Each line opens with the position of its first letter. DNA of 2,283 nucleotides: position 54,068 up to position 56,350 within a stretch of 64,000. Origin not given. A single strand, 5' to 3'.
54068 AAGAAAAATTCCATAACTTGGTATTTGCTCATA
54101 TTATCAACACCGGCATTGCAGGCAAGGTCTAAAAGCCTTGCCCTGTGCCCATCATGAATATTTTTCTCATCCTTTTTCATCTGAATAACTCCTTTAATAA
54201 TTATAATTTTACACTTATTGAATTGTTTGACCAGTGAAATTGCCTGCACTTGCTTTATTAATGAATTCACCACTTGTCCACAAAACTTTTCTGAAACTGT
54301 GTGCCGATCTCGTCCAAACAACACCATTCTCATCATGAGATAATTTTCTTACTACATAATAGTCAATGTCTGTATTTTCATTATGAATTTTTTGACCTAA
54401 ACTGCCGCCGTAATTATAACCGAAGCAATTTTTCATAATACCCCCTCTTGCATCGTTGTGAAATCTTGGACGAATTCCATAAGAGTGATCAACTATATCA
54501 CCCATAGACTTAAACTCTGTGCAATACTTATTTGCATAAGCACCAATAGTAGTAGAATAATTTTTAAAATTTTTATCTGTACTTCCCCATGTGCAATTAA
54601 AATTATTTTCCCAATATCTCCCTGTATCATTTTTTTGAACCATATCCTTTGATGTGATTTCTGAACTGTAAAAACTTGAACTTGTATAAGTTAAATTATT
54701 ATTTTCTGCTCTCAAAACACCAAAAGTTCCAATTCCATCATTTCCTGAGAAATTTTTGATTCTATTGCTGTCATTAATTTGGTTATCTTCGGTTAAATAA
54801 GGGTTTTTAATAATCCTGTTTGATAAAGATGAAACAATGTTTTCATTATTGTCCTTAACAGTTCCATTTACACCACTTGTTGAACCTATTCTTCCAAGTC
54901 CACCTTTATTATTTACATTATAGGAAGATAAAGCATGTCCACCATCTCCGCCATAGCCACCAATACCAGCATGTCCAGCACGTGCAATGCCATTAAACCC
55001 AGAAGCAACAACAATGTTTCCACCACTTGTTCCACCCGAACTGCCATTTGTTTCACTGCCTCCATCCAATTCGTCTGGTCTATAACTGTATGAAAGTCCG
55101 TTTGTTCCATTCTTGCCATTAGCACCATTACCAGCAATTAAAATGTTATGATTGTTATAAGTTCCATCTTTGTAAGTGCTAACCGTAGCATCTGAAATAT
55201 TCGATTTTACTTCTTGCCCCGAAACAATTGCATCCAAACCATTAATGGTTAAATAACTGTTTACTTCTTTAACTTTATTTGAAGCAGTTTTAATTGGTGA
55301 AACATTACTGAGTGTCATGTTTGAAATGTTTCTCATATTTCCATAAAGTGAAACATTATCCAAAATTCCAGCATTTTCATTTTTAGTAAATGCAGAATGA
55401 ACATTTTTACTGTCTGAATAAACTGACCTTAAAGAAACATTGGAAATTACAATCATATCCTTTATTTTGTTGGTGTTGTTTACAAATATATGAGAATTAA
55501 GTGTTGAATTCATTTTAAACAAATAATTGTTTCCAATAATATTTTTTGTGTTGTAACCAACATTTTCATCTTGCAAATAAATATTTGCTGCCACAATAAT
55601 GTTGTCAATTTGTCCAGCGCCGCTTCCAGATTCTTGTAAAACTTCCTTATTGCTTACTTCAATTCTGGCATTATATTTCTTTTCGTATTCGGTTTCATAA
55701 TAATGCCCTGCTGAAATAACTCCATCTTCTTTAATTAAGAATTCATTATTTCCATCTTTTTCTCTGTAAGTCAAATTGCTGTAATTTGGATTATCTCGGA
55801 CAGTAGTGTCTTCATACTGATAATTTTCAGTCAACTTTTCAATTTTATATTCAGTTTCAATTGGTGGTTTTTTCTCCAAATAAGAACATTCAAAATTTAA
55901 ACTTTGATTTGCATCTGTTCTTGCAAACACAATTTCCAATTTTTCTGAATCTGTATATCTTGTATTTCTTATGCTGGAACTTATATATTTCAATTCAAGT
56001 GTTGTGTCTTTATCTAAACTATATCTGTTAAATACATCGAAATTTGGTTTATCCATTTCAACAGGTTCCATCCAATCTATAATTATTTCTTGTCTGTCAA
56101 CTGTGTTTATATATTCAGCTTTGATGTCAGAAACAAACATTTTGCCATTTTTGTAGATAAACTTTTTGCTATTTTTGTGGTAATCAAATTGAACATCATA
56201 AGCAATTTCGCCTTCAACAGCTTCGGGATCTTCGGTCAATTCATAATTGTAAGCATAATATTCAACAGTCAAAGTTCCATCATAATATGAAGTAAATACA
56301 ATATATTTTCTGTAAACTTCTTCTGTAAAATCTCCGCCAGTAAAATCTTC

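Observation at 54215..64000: Second giant GLUG-repeat ORF (>3,261 aa, truncated by the window); two such genes take about 32% of the window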

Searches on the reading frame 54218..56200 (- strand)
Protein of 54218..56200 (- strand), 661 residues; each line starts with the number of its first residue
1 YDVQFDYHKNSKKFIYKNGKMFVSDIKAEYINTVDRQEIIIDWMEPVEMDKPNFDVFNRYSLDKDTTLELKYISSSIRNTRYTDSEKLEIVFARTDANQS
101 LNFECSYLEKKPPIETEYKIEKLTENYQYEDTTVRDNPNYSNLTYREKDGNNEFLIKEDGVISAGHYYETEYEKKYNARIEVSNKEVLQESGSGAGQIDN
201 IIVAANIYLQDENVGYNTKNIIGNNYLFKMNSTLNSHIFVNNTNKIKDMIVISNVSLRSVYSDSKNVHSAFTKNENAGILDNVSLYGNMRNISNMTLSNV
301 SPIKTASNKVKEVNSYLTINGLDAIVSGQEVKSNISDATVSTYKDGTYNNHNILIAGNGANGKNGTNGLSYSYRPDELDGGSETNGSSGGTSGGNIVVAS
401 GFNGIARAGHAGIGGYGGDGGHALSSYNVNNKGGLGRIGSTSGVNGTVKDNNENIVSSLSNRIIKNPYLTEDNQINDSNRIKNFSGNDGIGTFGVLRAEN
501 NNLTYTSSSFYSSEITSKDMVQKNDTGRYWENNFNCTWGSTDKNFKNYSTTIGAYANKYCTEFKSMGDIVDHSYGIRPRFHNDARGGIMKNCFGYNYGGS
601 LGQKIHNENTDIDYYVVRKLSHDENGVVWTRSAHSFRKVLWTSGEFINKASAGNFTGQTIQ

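Call 28: search_protein_families(library=pfam, proteins=[window:54218-55903:-], max_evalue=10)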
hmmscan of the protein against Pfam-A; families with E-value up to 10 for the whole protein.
window:54218-55903:- (562 aa): 0 families

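Call 31: find_homologous_proteins(query=window:54218-55903:-, max_evalue=0.01)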
Query window:54218-55903:-: 8000 candidates shared short words with the query, none scored E <= 0.01.

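Call 50: predict_structure(alignment_id=A2)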
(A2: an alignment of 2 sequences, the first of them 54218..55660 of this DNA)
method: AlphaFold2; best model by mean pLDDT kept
length: 481 residues; sequences in the alignment: 2
mean_pLDDT: 26.9   pTM: 0.21
mean pLDDT of the five models: 26.9, 24.5, 24.1, 23.1, 22.7
residues with pLDDT >= 90: 0; 70-90: 0; 50-70: 0; < 50: 481
segments of 3 or more residues with pLDDT < 50: 1-481
pLDDT, mean of each block of 10 residues (from residue 1): 29 29 27 27 33 31 34 31 27 33 32 28 31 31 24 24 24 27 25 24 28 24 25 24 25 24 23 25 26 25 24 25 25 24 25 24 24 25 25 26 27 28 30 28 25 27 32 29 22
secondary structure, 60 per line:
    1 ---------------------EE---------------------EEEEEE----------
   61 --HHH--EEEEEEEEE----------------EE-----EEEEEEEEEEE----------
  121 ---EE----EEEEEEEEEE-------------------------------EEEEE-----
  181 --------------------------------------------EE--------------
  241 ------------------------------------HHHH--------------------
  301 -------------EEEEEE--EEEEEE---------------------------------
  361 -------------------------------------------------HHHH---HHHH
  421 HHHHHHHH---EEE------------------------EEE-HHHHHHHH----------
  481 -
elements in order: E45-50 E68-76 E100-110 E130-139 E171-175 H277-280 E314-319 E322-327 H410-413 H417-428 E432-434 E459-461 H463-470

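Call 79: search_protein_families(library=ncbifam, proteins=[window:54218-56200:-], max_evalue=0.1)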
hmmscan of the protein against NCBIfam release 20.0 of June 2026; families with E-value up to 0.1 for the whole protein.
window:54218-56200:- (661 aa): 0 families

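Call 80: search_protein_families(library=phrogs, proteins=[window:54218-56200:-], max_evalue=0.1)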
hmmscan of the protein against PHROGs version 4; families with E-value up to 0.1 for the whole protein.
window:54218-56200:- (661 aa): 0 families
